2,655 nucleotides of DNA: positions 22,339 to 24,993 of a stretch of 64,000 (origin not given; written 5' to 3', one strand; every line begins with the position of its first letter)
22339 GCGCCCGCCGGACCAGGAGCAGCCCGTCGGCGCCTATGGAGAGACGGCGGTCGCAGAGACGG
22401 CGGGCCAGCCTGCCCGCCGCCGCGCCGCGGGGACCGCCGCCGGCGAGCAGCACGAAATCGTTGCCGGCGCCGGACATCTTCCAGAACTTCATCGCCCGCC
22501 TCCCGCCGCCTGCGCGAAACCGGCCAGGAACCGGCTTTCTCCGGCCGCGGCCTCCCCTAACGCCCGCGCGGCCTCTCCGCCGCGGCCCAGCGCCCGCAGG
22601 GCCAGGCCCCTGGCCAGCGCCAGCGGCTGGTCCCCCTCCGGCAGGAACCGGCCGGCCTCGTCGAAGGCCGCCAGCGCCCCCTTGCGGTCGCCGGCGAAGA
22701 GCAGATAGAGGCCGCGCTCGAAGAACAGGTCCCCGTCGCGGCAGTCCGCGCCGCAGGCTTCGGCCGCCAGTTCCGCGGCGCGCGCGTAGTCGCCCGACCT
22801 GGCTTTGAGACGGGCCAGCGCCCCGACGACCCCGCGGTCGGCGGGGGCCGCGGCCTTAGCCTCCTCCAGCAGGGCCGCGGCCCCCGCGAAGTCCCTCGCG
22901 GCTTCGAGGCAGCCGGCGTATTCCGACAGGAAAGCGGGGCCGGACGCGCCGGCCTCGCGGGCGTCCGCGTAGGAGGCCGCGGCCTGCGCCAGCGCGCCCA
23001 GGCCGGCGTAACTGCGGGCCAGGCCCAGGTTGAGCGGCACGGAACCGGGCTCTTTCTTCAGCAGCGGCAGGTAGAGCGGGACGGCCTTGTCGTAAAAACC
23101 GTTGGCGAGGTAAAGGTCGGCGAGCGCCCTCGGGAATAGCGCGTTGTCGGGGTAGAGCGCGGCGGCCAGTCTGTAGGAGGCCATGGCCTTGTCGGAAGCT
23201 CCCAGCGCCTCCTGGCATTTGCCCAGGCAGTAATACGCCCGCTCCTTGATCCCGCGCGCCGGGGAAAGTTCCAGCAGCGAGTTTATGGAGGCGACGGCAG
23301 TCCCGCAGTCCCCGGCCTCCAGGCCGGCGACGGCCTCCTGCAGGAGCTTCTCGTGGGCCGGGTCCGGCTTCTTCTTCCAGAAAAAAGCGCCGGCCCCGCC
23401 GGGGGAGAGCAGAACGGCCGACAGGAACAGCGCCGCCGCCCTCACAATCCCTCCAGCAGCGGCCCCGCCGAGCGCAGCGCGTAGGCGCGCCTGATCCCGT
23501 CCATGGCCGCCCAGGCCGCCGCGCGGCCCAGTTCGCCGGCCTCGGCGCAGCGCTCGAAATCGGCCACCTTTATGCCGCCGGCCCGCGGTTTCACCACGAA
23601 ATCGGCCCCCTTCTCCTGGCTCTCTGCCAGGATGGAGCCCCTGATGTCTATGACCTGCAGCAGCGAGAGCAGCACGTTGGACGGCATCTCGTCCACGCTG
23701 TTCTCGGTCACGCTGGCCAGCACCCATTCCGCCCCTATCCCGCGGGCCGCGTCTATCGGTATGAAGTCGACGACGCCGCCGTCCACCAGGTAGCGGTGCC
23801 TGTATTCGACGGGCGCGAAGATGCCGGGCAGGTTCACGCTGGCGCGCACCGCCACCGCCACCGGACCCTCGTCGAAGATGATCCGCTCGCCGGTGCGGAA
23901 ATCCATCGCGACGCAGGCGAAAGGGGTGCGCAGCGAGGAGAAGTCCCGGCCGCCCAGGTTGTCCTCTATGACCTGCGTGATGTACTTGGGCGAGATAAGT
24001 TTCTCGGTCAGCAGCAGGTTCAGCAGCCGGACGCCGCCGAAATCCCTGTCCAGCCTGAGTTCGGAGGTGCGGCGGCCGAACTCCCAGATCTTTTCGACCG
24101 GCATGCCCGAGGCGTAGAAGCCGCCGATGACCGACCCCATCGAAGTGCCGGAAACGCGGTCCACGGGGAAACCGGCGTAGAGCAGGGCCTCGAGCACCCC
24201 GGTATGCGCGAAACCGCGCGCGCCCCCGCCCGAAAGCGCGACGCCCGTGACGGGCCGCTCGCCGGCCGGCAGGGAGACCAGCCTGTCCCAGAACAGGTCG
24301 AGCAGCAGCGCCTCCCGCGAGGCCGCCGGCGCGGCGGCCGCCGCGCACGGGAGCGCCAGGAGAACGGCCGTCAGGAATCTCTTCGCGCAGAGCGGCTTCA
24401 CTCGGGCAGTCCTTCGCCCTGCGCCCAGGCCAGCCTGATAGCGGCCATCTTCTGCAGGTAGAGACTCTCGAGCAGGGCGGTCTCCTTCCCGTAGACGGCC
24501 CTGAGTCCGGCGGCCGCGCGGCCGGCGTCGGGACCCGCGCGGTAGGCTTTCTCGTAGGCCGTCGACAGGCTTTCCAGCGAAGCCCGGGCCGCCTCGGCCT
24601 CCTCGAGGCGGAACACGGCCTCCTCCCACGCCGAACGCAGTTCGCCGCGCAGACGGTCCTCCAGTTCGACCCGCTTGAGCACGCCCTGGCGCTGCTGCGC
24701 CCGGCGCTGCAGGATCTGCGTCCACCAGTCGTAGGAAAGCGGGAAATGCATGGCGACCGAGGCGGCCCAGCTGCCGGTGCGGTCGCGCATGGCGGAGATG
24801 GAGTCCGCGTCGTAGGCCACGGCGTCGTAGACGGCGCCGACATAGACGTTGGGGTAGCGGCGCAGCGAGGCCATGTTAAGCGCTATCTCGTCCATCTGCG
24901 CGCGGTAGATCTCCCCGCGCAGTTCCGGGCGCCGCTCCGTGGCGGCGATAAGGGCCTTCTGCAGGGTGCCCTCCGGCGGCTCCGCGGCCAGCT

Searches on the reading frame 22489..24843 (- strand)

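Call 59: search_protein_families(library=pfam, proteins=[window:22489-24843:-], max_evalue=0.0001)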
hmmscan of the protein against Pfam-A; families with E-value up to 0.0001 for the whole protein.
window:22489-24843:- (784 aa): 4 families
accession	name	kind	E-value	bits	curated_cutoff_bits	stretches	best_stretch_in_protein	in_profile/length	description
PF13432.12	TPR_16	-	5.7e-07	30.3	32.7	1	573-636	2-65/65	Tetratricopeptide repeat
PF14559.12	TPR_19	-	3.3e-06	27.8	25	0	579-634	2-57/68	Tetratricopeptide repeat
PF13429.12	TPR_15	-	3.9e-05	23.7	26.2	0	506-657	119-269/280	Tetratricopeptide repeat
PF13428.12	TPR_14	-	4.5e-05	24.2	23.5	0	572-610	5-43/44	Tetratricopeptide repeat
